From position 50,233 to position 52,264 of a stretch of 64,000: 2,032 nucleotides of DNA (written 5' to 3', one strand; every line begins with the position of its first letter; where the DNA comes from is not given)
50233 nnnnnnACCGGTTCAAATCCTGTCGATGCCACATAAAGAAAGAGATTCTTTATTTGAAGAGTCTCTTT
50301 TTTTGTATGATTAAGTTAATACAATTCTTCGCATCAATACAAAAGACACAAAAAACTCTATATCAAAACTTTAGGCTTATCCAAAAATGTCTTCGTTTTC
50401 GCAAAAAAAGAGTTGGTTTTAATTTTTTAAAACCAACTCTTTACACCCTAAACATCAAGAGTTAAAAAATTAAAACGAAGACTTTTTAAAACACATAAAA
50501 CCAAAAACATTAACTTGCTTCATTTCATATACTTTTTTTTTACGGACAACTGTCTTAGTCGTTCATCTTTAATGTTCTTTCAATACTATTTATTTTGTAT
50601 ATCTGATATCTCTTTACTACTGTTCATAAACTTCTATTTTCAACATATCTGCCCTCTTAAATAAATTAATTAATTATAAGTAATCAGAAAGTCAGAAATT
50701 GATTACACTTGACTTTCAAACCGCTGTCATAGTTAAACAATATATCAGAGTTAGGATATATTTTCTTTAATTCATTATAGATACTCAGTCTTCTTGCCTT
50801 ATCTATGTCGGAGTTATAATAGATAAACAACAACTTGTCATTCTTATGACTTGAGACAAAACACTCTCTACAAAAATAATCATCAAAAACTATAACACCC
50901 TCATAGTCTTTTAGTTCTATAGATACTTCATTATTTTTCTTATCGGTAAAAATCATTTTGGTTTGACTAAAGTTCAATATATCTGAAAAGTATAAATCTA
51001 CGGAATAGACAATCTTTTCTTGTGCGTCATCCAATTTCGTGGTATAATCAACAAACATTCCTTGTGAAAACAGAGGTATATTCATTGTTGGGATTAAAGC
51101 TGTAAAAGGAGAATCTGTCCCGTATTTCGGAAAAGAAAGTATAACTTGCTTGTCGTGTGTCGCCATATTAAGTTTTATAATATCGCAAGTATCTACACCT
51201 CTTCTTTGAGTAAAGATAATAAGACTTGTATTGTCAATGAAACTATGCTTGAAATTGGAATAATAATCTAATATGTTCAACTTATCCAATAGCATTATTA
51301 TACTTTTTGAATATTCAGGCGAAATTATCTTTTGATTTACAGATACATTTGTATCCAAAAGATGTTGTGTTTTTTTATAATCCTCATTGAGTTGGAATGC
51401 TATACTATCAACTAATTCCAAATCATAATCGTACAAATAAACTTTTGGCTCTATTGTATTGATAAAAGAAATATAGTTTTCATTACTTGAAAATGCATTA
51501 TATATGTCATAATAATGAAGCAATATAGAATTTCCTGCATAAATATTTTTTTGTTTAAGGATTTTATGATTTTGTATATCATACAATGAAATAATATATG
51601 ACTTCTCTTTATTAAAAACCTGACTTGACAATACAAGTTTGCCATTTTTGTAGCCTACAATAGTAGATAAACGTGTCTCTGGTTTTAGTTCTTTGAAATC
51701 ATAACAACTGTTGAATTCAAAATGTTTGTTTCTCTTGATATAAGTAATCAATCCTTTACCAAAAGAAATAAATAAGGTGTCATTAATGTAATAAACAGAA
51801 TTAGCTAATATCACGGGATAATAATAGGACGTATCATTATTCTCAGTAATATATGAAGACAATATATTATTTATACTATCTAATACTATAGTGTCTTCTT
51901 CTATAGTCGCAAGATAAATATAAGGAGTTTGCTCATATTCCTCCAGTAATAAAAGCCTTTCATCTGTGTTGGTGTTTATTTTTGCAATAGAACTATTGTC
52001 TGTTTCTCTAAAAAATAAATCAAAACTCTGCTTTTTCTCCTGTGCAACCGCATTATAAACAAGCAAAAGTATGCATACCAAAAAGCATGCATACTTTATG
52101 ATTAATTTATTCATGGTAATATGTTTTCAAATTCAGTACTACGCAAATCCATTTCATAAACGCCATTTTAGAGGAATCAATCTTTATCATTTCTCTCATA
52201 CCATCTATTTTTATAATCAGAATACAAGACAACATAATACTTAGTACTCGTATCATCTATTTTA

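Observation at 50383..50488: Dispersed composite repeat family of A-run/T-run mini-hairpins (locus D, nested palindrome next to tRNA-Phe)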

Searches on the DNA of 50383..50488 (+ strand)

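Call 81: search_dna_similar(query=window:50383-50488:+, collection=plasmids, mode=distant, max_evalue=0.001, max_rows=10)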
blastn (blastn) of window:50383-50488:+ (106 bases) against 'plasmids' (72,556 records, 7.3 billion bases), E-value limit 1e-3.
No match.

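Call 82: search_dna_similar(query=window:50383-50488:+, collection=phages, mode=distant, max_evalue=0.001, max_rows=10)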
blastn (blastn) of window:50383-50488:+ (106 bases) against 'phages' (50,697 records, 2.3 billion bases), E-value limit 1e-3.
No match.

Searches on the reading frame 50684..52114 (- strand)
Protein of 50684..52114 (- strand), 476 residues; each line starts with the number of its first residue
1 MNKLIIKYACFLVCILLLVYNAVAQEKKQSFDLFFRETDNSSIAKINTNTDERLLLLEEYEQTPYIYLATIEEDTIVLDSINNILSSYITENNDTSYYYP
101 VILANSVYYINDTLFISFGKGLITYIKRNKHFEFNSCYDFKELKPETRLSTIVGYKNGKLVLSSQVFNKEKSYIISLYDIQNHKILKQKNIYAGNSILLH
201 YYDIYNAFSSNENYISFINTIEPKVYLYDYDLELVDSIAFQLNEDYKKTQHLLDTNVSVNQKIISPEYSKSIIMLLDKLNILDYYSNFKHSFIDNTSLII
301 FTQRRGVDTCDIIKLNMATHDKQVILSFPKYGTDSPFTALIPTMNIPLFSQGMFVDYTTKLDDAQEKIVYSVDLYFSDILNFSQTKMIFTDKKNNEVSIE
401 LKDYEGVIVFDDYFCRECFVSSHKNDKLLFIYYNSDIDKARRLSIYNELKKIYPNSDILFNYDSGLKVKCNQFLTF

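Call 11: find_encoding_contigs(protein=window:50684-52114:-, flank=10000, max_places=10)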
Protein window:50684-52114:- (476 aa): 23 contigs read that carry it; 7 places shown.
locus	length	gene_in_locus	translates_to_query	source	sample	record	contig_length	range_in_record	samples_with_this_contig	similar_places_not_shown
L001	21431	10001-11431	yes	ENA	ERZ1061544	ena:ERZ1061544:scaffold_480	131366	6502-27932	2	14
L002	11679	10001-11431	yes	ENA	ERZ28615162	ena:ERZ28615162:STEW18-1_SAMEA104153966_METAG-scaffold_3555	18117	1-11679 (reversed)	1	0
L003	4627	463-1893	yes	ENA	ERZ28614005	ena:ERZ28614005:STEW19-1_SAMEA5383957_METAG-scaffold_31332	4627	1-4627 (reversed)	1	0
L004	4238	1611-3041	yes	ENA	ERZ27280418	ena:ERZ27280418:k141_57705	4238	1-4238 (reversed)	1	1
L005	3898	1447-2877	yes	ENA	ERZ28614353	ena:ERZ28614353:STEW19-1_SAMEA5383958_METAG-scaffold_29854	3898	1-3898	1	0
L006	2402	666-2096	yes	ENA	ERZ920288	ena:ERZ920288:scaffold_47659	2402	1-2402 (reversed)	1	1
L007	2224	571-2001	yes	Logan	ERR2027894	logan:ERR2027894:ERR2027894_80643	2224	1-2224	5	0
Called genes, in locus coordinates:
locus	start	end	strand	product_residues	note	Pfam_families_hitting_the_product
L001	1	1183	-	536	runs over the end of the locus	PF23914:TPR_CcmH_CycH (faint), PF25058:ARM_TT21 (faint), PF25063:ARM_TT21_C (faint), PF25064:ARM_TT21_5th (faint), PF00515:TPR_1 (faint), PF07719:TPR_2 (faint), PF14559:TPR_19 (weak), PF25068:ARM_TT21_4th (weak), +9 more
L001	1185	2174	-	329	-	PF00483:NTP_transferase, PF25084:LbH_EIF2B (weak), PF25087:GMPPB_C (weak), PF00132:Hexapep (faint)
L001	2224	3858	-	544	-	PF22694:CtpB_N-like (weak), PF00595:PDZ, PF13180:PDZ_2, PF17820:PDZ_6, PF03572:Peptidase_S41, PF28547:CHD_PDZ-protease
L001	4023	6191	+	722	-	PF13623:SurA_N_2, PF13624:SurA_N_3, PF00639:Rotamase (faint), PF13616:Rotamase_3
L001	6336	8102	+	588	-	PF03577:Peptidase_C69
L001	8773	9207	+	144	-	-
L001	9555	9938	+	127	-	-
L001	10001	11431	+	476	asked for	-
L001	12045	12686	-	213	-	PF13353:Fer4_12, PF04055:Radical_SAM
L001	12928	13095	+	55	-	-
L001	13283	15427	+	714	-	PF08450:SGL (faint), PF00930:DPPIV_N (faint), PF07676:PD40 (faint), PF26550:Tricorn_2nd (weak), PF26549:Tricorn_N, PF26550:Tricorn_2nd, PF00561:Abhydrolase_1 (weak), PF00326:Peptidase_S9, +2 more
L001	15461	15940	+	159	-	PF11325:DUF3127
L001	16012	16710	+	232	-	PF00814:TsaD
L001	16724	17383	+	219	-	PF01209:Ubie_methyltran (weak), PF02390:Methyltransf_4, PF13847:Methyltransf_31, PF08241:Methyltransf_11 (weak), PF13649:Methyltransf_25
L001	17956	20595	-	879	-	PF01624:MutS_I, PF05188:MutS_II, PF05192:MutS_III, PF05190:MutS_IV, PF00488:MutS_V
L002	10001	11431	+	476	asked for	-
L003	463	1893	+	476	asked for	-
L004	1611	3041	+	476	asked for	-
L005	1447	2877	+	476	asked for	-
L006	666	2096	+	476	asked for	-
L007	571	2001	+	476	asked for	-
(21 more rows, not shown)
